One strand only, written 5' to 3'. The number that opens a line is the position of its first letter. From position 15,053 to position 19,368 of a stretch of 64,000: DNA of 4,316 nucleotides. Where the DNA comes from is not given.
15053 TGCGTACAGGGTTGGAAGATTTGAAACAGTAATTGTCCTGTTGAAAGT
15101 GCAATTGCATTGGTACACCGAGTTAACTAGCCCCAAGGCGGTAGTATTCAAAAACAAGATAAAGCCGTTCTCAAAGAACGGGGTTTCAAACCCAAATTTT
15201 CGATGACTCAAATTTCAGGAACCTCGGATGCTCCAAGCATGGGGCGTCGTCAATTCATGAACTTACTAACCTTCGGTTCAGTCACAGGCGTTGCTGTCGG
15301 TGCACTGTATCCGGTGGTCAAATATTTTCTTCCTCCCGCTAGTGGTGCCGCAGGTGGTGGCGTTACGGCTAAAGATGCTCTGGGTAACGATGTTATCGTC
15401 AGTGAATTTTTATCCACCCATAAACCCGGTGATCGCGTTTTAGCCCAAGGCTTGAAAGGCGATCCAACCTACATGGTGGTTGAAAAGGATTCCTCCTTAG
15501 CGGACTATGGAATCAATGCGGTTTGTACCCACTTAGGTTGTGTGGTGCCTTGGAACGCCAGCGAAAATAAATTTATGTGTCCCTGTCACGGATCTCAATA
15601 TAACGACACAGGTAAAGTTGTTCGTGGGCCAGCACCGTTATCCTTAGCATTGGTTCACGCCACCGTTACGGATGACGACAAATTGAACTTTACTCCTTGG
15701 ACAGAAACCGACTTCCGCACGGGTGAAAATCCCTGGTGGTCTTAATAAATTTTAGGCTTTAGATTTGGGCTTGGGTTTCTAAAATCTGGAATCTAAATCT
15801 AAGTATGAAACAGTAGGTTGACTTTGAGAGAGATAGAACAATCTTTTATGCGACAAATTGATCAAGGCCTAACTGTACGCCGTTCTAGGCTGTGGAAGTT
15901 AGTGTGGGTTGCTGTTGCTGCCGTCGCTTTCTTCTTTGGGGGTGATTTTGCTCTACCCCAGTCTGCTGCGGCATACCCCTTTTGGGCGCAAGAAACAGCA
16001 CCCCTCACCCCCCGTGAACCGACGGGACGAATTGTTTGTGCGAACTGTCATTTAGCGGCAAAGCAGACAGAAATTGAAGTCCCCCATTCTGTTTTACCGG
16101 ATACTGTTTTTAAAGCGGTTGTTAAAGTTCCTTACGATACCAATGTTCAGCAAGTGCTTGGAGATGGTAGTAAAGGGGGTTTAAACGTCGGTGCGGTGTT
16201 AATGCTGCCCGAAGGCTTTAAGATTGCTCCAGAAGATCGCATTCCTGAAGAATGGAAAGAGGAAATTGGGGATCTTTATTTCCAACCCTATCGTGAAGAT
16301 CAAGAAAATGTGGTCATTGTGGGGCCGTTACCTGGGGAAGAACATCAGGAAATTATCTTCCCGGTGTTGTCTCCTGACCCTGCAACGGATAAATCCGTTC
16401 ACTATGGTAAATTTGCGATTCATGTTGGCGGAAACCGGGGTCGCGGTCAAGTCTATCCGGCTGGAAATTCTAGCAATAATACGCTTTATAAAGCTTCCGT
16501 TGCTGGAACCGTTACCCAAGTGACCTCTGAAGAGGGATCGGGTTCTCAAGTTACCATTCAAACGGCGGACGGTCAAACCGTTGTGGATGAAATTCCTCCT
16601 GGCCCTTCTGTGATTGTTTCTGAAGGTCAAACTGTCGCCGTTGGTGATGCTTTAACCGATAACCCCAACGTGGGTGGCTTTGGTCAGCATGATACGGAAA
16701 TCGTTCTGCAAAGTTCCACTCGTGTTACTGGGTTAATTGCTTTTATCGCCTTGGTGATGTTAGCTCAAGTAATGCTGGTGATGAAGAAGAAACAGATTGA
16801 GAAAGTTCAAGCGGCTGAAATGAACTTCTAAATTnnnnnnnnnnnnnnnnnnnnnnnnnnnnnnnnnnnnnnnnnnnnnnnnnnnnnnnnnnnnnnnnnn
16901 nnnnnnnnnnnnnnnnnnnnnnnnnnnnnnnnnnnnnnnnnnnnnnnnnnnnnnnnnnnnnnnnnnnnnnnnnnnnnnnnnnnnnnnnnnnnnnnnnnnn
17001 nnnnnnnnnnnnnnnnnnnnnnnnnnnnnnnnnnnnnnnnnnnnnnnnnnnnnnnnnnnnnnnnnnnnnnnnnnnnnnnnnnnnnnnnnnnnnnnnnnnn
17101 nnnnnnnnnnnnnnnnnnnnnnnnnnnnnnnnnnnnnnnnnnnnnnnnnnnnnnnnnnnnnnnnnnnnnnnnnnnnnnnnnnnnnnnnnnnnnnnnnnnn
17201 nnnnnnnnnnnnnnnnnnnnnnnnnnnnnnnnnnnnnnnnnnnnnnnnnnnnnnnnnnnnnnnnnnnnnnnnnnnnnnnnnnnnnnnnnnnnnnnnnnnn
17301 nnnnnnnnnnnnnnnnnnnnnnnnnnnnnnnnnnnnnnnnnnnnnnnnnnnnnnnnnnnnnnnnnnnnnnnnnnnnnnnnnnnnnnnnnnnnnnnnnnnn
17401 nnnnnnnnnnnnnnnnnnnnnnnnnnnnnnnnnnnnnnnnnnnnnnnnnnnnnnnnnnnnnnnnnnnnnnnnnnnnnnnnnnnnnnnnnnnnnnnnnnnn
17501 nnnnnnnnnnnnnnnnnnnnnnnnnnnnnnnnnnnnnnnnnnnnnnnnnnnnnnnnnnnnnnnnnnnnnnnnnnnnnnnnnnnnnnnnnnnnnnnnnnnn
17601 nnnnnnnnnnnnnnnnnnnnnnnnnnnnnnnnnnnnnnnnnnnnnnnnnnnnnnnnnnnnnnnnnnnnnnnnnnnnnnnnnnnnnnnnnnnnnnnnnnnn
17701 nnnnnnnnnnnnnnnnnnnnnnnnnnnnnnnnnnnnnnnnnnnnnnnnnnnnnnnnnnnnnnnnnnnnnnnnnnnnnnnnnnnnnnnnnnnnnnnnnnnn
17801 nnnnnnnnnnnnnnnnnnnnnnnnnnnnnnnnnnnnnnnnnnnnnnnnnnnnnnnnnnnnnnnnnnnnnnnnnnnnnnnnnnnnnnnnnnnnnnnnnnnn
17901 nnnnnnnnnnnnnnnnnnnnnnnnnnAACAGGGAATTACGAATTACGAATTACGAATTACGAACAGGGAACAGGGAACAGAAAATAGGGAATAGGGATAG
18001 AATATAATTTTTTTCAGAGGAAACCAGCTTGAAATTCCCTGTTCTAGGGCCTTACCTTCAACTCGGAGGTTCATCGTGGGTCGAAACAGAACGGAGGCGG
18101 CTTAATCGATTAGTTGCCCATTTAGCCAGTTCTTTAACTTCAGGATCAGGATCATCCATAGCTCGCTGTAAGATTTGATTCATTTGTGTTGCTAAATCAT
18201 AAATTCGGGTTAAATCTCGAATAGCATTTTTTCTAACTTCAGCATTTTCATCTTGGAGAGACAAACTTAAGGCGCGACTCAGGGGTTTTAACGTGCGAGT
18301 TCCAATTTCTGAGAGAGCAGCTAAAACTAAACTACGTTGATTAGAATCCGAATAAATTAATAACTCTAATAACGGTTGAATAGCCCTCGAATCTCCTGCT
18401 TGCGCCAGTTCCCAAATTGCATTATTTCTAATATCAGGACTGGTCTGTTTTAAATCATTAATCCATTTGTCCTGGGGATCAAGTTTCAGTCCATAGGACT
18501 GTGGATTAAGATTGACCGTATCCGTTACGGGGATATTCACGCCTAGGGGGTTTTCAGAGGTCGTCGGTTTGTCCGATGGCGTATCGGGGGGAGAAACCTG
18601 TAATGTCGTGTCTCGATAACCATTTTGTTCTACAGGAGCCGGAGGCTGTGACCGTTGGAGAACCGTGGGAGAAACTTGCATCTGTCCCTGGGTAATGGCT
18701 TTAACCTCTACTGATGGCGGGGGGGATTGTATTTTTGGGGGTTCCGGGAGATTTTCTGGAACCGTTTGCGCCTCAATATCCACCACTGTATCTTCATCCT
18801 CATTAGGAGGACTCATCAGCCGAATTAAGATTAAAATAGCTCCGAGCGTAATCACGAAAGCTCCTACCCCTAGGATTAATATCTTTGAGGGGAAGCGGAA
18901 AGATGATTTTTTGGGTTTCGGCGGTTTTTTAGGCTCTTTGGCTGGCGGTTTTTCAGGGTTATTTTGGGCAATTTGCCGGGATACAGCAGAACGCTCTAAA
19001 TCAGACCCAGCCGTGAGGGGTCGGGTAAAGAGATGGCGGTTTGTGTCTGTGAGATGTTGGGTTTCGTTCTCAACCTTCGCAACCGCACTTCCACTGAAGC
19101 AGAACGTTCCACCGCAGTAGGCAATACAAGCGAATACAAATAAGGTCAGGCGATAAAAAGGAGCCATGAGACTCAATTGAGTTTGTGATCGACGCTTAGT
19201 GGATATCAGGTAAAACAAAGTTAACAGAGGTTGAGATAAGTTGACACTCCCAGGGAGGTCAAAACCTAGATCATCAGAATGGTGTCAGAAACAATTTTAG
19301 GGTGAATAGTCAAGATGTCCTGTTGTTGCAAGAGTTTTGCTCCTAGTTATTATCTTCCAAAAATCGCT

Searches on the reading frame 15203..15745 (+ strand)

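Call 14: search_protein_families(library=pfam, proteins=[window:15203-15745:+], max_evalue=0.001)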
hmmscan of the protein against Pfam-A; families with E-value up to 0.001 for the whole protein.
window:15203-15745:+ (180 aa): 2 families
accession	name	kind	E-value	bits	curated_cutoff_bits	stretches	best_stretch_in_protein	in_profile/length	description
PF25471.1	TM_PetC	-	4.7e-22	78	37.1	1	8-54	2-48/48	Iron-sulfur subunit PetC transmembrane anchor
PF00355.32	Rieske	-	2.7e-09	37.3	20.3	1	92-146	27-82/88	Rieske [2Fe-2S] domain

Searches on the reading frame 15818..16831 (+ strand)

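Call 14: search_protein_families(library=pfam, proteins=[window:15818-16831:+], max_evalue=0.001)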
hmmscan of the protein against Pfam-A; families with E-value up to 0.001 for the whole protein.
window:15818-16831:+ (337 aa): 2 families
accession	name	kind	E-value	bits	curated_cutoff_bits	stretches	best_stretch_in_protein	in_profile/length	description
PF16639.10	Apocytochr_F_N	-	4.8e-80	267.8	30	1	53-208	1-155/155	Apocytochrome F, N-terminal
PF01333.25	Apocytochr_F_C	-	1.3e-53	180.5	30.4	1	220-337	1-118/118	Apocytochrome F, C-terminal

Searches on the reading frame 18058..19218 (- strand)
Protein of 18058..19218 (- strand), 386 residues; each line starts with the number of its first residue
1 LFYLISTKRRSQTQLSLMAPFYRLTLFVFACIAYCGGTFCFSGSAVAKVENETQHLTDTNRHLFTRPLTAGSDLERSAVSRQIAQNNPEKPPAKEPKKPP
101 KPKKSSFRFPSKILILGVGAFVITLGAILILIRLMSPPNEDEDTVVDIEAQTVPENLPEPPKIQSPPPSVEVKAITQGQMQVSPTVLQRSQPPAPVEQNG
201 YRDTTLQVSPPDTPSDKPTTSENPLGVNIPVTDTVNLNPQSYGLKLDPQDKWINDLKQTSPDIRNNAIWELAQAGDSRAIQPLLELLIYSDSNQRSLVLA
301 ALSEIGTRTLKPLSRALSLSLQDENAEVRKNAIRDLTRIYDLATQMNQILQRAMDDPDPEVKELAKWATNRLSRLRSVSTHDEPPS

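Call 14: search_protein_families(library=pfam, proteins=[window:18058-19218:-], max_evalue=0.001)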
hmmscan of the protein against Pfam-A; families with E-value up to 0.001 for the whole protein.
window:18058-19218:- (386 aa): 6 families
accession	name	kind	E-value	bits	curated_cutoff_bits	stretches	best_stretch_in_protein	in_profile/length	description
PF13646.12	HEAT_2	-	6.6e-14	52.4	27.7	2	251-317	3-71/88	HEAT repeats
PF02985.28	HEAT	-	5.6e-07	29.7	23.5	0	320-334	8-22/31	HEAT repeat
PF12717.13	Cnd1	-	3.7e-05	24.3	26.4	1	295-374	3-87/162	non-SMC mitotic condensation complex subunit 1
PF03130.22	HEAT_PBS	-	0.00017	22.3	20.9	0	264-287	2-25/27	PBS lyase HEAT-like repeat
PF01602.26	Adaptin_N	-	0.0004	19.5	37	0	320-366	87-135/524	Adaptin N terminal region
PF13513.12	HEAT_EZ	-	0.00059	20.8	27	0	298-339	10-55/55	HEAT-like repeat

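Call 24: search_protein_families(library=padloc, proteins=[window:18058-19218:-], max_evalue=0.001)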
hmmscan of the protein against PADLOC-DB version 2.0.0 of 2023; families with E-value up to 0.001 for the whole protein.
window:18058-19218:- (386 aa): 1 family
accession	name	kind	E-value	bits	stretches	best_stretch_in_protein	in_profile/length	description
PDLC02919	HEAT-ARM_XIII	-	3.9e-09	32.5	1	259-365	336-438/1972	-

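Call 69: search_protein_families(library=ncbifam, proteins=[window:18058-19218:-], max_evalue=0.00001)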
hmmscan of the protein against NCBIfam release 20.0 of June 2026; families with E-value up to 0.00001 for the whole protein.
window:18058-19218:- (386 aa): 0 families
